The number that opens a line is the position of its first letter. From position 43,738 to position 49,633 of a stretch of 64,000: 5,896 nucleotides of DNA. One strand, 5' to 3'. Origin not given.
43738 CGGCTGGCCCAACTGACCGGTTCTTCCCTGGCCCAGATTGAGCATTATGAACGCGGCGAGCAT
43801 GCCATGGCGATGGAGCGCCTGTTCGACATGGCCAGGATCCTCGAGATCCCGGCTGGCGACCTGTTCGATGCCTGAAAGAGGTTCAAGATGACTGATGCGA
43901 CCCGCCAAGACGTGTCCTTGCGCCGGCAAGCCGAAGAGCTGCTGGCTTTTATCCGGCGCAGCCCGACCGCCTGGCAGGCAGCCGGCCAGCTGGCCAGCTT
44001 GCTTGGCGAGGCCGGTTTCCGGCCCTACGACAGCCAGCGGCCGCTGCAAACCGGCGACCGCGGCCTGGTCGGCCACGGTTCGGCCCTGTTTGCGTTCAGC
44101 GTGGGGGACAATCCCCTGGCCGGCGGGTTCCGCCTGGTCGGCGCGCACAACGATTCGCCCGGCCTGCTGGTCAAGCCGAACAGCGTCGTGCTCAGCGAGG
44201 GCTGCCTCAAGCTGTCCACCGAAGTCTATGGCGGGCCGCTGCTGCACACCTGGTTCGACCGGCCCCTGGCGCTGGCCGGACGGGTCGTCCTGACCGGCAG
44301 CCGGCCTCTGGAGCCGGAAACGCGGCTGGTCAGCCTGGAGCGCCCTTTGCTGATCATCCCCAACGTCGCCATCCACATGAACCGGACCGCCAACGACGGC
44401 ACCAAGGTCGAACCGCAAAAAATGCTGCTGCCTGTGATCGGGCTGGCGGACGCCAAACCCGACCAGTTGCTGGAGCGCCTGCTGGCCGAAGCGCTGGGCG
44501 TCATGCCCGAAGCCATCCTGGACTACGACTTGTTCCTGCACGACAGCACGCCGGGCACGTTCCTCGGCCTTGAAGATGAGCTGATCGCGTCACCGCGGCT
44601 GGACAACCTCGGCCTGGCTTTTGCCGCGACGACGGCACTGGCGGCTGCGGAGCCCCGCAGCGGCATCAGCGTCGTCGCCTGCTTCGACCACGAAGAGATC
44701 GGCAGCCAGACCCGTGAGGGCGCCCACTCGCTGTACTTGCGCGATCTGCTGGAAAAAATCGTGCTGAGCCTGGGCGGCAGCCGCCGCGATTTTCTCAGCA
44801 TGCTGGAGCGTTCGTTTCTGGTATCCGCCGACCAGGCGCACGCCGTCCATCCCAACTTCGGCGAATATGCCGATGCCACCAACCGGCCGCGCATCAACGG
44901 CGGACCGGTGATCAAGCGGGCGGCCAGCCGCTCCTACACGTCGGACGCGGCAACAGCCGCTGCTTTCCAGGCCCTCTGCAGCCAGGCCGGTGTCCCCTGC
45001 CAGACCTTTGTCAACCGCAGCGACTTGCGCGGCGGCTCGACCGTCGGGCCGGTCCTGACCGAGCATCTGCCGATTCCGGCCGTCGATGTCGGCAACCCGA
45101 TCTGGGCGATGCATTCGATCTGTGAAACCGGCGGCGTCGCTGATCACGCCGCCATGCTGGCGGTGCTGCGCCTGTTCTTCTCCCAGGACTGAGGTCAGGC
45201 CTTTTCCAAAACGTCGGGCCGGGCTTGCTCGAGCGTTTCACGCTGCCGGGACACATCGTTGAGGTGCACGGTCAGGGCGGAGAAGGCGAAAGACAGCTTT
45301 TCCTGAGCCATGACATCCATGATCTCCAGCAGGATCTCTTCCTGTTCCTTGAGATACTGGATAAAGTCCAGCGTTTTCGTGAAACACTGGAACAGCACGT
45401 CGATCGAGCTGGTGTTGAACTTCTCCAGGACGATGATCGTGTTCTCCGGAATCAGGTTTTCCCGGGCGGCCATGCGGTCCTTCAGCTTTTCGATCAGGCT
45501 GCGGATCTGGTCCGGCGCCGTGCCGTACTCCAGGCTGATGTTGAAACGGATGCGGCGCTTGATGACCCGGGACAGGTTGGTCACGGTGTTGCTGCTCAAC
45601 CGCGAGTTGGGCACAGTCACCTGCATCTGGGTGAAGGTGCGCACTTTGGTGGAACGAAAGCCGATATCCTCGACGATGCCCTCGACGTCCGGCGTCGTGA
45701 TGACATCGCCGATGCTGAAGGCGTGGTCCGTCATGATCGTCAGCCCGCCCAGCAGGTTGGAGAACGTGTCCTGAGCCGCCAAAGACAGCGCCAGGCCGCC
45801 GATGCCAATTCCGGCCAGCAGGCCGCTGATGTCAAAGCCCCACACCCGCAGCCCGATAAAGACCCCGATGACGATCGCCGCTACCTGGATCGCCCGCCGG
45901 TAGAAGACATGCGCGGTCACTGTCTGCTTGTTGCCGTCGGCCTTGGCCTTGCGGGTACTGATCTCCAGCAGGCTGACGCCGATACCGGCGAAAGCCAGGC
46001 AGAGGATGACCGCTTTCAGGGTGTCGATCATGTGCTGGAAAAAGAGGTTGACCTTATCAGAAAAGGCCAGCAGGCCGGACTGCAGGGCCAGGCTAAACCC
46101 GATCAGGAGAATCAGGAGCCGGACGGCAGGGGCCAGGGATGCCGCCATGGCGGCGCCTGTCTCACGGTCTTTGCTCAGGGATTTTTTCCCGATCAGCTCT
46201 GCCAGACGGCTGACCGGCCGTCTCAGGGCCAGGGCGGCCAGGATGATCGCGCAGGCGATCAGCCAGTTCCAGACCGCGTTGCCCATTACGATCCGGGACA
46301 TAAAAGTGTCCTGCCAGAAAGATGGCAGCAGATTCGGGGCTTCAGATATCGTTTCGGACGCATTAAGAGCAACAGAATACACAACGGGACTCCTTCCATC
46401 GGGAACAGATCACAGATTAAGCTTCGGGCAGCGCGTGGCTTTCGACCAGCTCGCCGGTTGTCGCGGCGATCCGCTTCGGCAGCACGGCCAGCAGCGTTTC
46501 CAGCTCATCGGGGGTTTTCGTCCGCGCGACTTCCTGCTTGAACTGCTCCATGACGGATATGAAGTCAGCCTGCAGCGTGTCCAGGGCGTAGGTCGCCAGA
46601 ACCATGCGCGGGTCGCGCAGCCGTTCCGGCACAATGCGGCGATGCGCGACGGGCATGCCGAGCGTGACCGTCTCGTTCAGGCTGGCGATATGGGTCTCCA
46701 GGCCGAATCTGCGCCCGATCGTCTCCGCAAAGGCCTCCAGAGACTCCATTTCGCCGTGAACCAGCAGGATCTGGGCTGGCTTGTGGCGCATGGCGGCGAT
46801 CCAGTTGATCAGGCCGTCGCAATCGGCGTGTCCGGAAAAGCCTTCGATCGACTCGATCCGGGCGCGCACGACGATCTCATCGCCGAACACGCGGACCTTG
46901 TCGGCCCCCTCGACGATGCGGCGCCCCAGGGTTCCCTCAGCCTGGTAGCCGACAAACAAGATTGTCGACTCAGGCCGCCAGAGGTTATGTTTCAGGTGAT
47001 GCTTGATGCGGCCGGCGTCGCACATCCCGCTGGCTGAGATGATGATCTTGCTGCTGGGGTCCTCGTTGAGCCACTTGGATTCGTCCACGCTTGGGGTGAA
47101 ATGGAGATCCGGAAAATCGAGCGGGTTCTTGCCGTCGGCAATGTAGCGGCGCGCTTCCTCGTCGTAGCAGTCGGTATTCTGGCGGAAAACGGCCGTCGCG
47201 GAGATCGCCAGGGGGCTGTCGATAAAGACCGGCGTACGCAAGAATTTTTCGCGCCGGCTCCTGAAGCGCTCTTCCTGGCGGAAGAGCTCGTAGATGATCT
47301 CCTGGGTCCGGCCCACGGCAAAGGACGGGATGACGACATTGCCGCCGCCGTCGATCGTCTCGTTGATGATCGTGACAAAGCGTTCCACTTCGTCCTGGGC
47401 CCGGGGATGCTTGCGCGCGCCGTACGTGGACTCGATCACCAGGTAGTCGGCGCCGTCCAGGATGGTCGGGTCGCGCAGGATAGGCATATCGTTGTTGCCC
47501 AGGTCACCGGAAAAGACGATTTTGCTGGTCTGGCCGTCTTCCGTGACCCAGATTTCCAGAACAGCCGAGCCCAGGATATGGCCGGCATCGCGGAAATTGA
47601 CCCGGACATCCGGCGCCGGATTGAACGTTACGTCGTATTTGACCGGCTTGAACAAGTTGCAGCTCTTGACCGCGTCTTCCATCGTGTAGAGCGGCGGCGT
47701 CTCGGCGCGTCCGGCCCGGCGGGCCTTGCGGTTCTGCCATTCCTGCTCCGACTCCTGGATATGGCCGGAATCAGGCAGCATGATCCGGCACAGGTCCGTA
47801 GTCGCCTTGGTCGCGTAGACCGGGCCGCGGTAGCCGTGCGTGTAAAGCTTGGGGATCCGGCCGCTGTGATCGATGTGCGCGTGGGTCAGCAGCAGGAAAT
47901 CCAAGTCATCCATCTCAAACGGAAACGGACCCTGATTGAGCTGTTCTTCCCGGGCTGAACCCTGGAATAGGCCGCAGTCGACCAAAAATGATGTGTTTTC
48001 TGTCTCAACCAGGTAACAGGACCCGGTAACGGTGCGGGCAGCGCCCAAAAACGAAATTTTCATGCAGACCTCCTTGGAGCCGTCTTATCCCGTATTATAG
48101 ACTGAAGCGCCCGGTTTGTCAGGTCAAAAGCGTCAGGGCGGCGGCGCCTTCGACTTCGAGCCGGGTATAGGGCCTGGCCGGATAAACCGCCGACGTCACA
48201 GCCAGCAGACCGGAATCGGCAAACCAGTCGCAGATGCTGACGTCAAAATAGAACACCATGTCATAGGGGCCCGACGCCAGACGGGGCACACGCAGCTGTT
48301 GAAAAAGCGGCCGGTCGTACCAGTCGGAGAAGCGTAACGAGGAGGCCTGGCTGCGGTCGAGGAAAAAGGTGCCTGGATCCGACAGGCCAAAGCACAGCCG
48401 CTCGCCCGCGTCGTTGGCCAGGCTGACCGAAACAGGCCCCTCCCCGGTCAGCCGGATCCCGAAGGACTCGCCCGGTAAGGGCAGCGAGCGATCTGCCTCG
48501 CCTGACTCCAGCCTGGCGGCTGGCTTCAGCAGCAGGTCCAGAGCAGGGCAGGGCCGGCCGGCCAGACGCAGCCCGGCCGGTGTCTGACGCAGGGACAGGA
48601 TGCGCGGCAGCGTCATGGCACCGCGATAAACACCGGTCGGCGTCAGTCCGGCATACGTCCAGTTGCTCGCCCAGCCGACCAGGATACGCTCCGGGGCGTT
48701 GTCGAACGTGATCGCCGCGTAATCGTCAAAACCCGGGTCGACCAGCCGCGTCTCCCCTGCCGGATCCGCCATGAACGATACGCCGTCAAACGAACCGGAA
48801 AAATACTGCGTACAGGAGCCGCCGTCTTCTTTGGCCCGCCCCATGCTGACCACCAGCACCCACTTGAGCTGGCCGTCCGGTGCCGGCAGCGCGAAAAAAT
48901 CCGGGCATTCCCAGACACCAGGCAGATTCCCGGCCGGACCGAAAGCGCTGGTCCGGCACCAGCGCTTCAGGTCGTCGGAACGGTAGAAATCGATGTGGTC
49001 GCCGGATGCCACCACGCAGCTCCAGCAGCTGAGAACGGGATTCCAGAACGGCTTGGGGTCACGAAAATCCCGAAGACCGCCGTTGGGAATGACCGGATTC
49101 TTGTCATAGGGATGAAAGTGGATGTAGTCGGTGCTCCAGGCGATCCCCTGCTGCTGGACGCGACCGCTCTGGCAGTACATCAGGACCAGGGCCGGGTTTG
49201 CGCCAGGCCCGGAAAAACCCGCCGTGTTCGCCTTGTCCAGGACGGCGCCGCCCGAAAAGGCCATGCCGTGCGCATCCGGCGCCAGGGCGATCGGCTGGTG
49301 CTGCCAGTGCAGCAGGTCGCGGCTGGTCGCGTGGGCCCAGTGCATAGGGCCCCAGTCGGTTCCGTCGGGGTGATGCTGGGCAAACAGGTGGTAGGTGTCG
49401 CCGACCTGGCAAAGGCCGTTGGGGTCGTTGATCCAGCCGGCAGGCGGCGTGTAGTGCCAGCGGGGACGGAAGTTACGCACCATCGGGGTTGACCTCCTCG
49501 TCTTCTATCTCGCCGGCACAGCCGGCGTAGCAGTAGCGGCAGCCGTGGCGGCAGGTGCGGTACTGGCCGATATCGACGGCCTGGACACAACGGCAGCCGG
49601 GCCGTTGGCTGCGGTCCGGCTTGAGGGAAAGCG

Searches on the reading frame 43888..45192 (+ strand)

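Call 9: search_protein_families(library=pfam, proteins=[window:43888-45192:+], max_evalue=0.001)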
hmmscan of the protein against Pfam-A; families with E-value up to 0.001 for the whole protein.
window:43888-45192:+ (434 aa): 1 family
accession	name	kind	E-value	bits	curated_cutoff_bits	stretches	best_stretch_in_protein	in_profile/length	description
PF02127.20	Peptidase_M18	-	9.1e-107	358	24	1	21-431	1-432/432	Aminopeptidase I zinc metalloprotease (M18)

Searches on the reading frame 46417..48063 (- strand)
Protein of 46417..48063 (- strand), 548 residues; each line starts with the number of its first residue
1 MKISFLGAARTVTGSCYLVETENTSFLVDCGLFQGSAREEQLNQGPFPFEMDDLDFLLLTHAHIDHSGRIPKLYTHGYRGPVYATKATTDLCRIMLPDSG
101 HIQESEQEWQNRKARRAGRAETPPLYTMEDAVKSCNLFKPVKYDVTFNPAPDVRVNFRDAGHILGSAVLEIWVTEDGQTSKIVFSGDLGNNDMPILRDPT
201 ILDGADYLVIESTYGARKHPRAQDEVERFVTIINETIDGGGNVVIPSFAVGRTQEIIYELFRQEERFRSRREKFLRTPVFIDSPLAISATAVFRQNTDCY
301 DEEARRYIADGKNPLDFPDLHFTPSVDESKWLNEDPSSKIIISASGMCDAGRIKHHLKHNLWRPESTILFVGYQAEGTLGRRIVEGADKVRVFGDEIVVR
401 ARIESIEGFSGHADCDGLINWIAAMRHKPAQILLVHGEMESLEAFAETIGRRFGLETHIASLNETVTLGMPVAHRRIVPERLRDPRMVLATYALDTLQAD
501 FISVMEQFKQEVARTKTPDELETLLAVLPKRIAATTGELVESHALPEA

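Call 9: search_protein_families(library=pfam, proteins=[window:46417-48063:-], max_evalue=0.001)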
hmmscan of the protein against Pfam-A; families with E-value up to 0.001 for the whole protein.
window:46417-48063:- (548 aa): 5 families
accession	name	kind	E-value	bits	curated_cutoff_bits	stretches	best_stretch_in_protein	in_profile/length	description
PF10996.14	Beta-Casp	-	4.6e-40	137.3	27.7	1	253-383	1-120/120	Beta-Casp domain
PF07521.17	RMMBL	-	2.5e-18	66.2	21.6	1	397-459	2-62/63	Zn-dependent metallo-hydrolase RNA specificity domain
PF00753.33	Lactamase_B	-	1.9e-11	44.7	22.7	1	13-74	5-64/196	Metallo-beta-lactamase superfamily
PF16661.11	Lactamase_B_6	-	6.4e-10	39.2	27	1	18-185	1-159/193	Metallo-beta-lactamase superfamily domain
PF12706.13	Lactamase_B_2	-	7e-08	32.7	27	1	25-213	2-165/200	Beta-lactamase superfamily domain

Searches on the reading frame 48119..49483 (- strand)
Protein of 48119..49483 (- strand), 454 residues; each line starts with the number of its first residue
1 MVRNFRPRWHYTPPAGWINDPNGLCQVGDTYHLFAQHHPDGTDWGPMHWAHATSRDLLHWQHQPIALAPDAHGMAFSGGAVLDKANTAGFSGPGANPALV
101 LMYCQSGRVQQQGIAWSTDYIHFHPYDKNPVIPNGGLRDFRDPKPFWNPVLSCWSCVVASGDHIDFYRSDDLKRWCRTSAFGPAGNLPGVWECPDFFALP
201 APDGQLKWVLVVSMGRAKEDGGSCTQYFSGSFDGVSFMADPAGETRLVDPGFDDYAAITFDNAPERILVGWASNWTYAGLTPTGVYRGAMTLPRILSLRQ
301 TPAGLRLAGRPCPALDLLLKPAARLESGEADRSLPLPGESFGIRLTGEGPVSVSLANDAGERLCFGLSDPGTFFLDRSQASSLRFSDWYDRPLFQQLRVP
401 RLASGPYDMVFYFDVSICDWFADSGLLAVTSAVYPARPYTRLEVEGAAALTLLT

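Call 60: search_protein_families(library=pfam, proteins=[window:48119-49483:-], max_evalue=0.00001)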
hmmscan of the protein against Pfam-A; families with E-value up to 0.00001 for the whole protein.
window:48119-49483:- (454 aa): 1 family
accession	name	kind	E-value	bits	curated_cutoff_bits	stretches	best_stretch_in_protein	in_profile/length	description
PF00251.26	Glyco_hydro_32N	-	1.5e-76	258.4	22.1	1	10-300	1-298/307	Glycosyl hydrolases family 32 N-terminal domain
